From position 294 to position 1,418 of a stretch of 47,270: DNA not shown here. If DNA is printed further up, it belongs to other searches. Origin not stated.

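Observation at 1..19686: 19-gene single-strand catabolic super-operon mixing iol-like, ula-like, acid-sugar and Mo-hydroxylase modules; no described pathway fits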

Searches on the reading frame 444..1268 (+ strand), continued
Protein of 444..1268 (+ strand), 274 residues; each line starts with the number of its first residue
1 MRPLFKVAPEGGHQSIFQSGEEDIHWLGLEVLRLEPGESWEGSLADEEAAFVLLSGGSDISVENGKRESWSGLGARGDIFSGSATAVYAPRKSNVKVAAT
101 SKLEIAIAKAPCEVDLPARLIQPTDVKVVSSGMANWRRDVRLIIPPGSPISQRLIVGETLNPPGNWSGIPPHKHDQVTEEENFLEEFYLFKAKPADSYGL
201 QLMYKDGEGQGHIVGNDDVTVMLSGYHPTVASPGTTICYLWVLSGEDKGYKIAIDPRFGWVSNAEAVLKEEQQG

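Call 38: search_protein_families(library=pfam, proteins=[L041:6480-7391:+, L041:14155-15153:+, L041:3575-4765:+, L041:4776-5654:-, L041:5659-6435:-, L042:114-1163:+, L042:1242-2447:+, L042:2857-3822:+, L042:4362-5645:+, L019:7431-8579:+])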
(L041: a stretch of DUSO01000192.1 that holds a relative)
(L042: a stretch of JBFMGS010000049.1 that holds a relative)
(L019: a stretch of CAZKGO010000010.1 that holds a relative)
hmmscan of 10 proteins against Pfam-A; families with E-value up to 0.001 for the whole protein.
L041:6480-7391:+ (303 aa): 2 families
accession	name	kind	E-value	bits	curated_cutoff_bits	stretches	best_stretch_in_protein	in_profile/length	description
PF07729.17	FCD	-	6.4e-24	85.2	24.3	1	161-288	1-124/125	FCD domain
PF00392.27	GntR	-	1.4e-22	79.5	27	1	75-137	2-64/64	Bacterial regulatory proteins, gntR family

L041:14155-15153:+ (332 aa): 3 families
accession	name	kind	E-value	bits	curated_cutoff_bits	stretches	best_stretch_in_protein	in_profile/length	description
PF13407.12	Peripla_BP_4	-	2.3e-64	217.9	35.1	1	53-309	1-258/258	Periplasmic binding protein domain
PF00532.27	Peripla_BP_1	-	3.6e-18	66.5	22.2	1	53-296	4-252/281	Periplasmic binding proteins and sugar binding domain of LacI family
PF13377.12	Peripla_BP_3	-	1e-07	32.6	26.5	1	195-322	32-163/167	Periplasmic binding protein-like domain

L041:3575-4765:+ (396 aa): 4 families
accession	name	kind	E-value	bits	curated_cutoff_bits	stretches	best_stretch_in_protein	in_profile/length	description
PF00155.27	Aminotran_1_2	-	1e-64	219.5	19.7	1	47-388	3-361/361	Aminotransferase class I and II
PF01041.23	DegT_DnrJ_EryC1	-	1.6e-09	37.9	19.8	1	108-213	43-145/360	DegT/DnrJ/EryC1/StrS aminotransferase family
PF00266.25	Aminotran_5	-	5.4e-09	35.9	21.5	1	104-204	59-165/371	Aminotransferase class-V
PF01053.26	Cys_Met_Meta_PP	-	6.4e-08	32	27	1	108-205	71-161/381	Cys/Met metabolism PLP-dependent enzyme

L041:4776-5654:- (292 aa): 2 families
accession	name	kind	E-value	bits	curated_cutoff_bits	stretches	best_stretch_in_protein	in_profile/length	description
PF12679.13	ABC2_membrane_2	-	6.1e-11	42.5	27.2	1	13-226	7-210/283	ABC-2 family transporter protein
PF12730.13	ABC2_membrane_4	-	3.3e-07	30.9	27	1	11-210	3-178/179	ABC-2 family transporter protein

L041:5659-6435:- (258 aa): 2 families
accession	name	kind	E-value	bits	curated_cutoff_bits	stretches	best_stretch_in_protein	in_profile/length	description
PF00005.33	ABC_tran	-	2.2e-30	106.5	25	1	28-180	2-137/137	ABC transporter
PF13304.12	AAA_21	-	2.3e-15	57.9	27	1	144-210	232-299/304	AAA domain, putative AbiEii toxin, Type IV TA system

L042:114-1163:+ (349 aa): 1 family
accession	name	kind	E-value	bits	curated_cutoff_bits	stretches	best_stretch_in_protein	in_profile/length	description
PF22649.2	Cgl0159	-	1.2e-77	261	27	1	56-313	1-248/251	Cgl0159-like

L042:1242-2447:+ (401 aa): 1 family
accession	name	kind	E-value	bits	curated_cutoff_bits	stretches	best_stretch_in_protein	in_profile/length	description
PF00365.25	PFK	-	9.1e-51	173.3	30.9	1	8-320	3-275/277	Phosphofructokinase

L042:2857-3822:+ (321 aa): 3 families
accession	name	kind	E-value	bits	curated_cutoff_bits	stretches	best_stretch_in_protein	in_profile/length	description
PF13407.12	Peripla_BP_4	-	4.7e-50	171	35.1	1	39-289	7-255/258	Periplasmic binding protein domain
PF13458.12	Peripla_BP_6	-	1.1e-08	35.6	31.7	1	107-262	88-237/343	Periplasmic binding protein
PF00532.27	Peripla_BP_1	-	1.2e-05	25.4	22.2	1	41-242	12-208/281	Periplasmic binding proteins and sugar binding domain of LacI family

L042:4362-5645:+ (427 aa): 2 families
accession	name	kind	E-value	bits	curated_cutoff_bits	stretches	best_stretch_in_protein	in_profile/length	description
PF00005.33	ABC_tran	-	8.3e-29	101.4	25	1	195-349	1-137/137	ABC transporter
PF13304.12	AAA_21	-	7.4e-09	36.5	27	0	208-227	2-21/304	AAA domain, putative AbiEii toxin, Type IV TA system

L019:7431-8579:+ (382 aa): 0 families

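Call 46: search_protein_families(library=ncbifam, proteins=[L030:3110-5536:+, L030:5511-6569:+, L030:468-1121:+, L030:1118-2185:+, L030:10955-12451:+, L030:8341-10197:+], max_evalue=1e-8)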
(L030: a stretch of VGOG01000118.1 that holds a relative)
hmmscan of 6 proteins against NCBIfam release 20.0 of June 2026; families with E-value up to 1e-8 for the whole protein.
L030:3110-5536:+ (808 aa): 3 families
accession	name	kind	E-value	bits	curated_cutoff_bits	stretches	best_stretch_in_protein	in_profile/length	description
NF007940.0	PRK10658.1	equivalog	1.4e-181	605.8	606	1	48-750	41-733/771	alpha-xylosidase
NF040948.1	alpha_gluc_MalA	equivalog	2.3e-81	274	800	2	454-692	364-608/627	alpha-glucosidase MalA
NF007746.0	PRK10426.1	equivalog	7e-81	272.6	553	1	172-687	121-667/683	alpha-glucosidase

L030:5511-6569:+ (352 aa): 7 families
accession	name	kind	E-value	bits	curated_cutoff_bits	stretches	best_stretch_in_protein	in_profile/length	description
NF049922.1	MethglyxlRedYdjG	equivalog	6.4e-66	222.6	550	1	21-335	1-320/326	NADH-dependent methylglyoxal reductase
NF007695.0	PRK10376.1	subfamily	2.5e-32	112.1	280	1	29-231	13-215/290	oxidoreductase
NF007388.0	PRK09912.1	subfamily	4.2e-32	111.4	448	1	19-344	11-340/346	L-glyceraldehyde 3-phosphate reductase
TIGR01293.1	Kv_beta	subfamily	2e-27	96.1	365.4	1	21-333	1-316/319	voltage-dependent potassium channel subunit beta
NF008598.0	PRK11565.1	equivalog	4.3e-24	85.1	425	1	50-191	21-149/275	2,5-didehydrogluconate reductase DkgA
NF007912.0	PRK10625.1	equivalog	5.3e-21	75.4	415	1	21-335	1-337/346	NADP(H)-dependent aldo-keto reductase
NF008377.0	PRK11172.1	equivalog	1.2e-18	67.4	327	1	57-198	15-145/267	2,5-didehydrogluconate reductase DkgB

L030:468-1121:+ (217 aa): 11 families
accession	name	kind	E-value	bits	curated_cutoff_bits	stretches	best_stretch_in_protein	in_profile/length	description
NF047996.1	corrin_MtgC_2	exception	8.9e-74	247.5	370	1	1-210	1-210/212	glycine betaine-specific corrinoid protein MtgC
TIGR02370.1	pyl_corrinoid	subfamily_domain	1.2e-60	204.3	215.3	1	9-202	3-197/197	methyltransferase cognate corrinoid protein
NF047995.1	corrinoid_MtgC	exception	1.7e-58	197.6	310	1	1-212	1-215/215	glycine betaine-specific corrinoid protein MtgC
NF041607.1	dimeth_corrin_MtbC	equivalog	1.8e-58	197.4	350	1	9-209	2-202/203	dimethylamine corrinoid protein MtbC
NF040669.1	MtaC2_Meth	equivalog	1e-40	139.8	450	1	5-211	43-247/267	methanol--corrinoid protein MtaC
NF040655.1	MtaC_Meth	equivalog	3.1e-40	137.8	420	1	4-211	35-239/253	methanol--corrinoid protein MtaC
TIGR02082.1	metH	equivalog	9.1e-40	136.2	1010.85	1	5-214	647-862/1182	methionine synthase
NF007024.0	PRK09490.1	equivalog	6.1e-32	110.4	1497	1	25-215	682-881/1234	methionine synthase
NF052513.1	TransRegCarH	equivalog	2.2e-11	43.6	400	1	6-193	85-262/274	HTH-type transcriptional repressor CarH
NF002612.0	PRK02261.1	equivalog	3.3e-11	42.9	110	1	90-181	4-94/148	methylaspartate mutase subunit S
NF040743.1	ornith_mutase_E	equivalog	2.4e-09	35.8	800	1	89-213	595-726/730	D-ornithine 4,5-aminomutase subunit OraE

L030:1118-2185:+ (355 aa): 3 families
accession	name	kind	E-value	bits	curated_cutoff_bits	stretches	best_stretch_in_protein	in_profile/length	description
TIGR01463.1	mtaA_cmuA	subfamily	3.2e-17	62.8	235.4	1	4-345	4-334/340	MtaA/CmuA family methyltransferase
NF004889.0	PRK06252.1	subfamily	4.1e-17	62.2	244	1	154-346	154-333/340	methylcobalamin:coenzyme M methyltransferase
NF040654.1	MtaA_Meth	equivalog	6.7e-15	54.9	400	1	92-345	89-331/337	methylcobamide:CoM methyltransferase MtaA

L030:10955-12451:+ (498 aa): 15 families
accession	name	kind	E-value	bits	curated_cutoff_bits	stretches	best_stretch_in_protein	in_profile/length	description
NF050025.1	SulfAcetaldRedSarD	equivalog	9.8e-30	103.7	700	1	90-378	10-290/385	sulfoacetaldehyde reductase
NF041833.1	Fe_ADH_ErcA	equivalog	1.8e-29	103.1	550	1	87-454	7-360/382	alcohol dehydrogenase-like regulatory protein ErcA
TIGR02638.1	lactal_redase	equivalog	6.9e-29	100.8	523.15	1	93-451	12-357/379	lactaldehyde reductase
NF058672.1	4HyButDHCUPNE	equivalog_domain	8.4e-28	97.6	500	1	92-448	11-349/378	4-hydroxybutyrate dehydrogenase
NF053866.1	CholDhdGbsBBac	equivalog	9.1e-25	87.1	550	1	93-456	20-371/392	choline dehydrogenase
TIGR03405.1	Phn_Fe-ADH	equivalog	3.8e-24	85.1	423.7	1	92-374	8-283/355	iron-containing alcohol dehydrogenase PsrA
NF007911.0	PRK10624.1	equivalog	5.3e-22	78.3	537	1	94-445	14-350/382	lactaldehyde reductase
NF010378.0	PRK13805.1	equivalog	1.1e-21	76.5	951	1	125-344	498-720/872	bifunctional acetaldehyde-CoA/alcohol dehydrogenase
NF007363.0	PRK09860.1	equivalog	4.3e-20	72.2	581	1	94-437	15-344/383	L-threonine dehydrogenase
TIGR04266.1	NDMA_methanol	equivalog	4e-16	58.8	625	1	90-437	18-355/420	NDMA-dependent methanol dehydrogenase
NF011998.0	PRK15454.1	equivalog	2e-15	56.5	556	1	167-371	106-302/395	ethanolamine utilization ethanol dehydrogenase EutG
NF006941.0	PRK09423.1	subfamily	1e-10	41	336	0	89-188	9-105/367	glycerol dehydrogenase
NF011717.0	PRK15138.1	equivalog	4.2e-09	35.9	645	1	91-329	12-241/387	alcohol dehydrogenase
NF053832.1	GlycoaldRedHalo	equivalog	7.6e-09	35.2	550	0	89-187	9-104/363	glycolaldehyde reductase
NF041822.1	daptide_DH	equivalog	7.9e-09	34.9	300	0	124-293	15-179/363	daptide-type RiPP biosynthesis dehydogenase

L030:8341-10197:+ (618 aa): 1 family
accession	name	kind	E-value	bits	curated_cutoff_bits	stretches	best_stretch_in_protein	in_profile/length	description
NF007354.0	PRK09849.1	equivalog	2.4e-71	241.3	868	1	9-234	5-230/703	aldehyde ferredoxin oxidoreductase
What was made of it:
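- The GH31 gene in L030 scores as alpha-xylosidase (605.8 against a 606 cut-off) and only 272 against 553 for the YihQ-type model (call 46).
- Tried and rejected: It scores as alpha-xylosidase (call 46), and that gene may not belong to the cluster.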
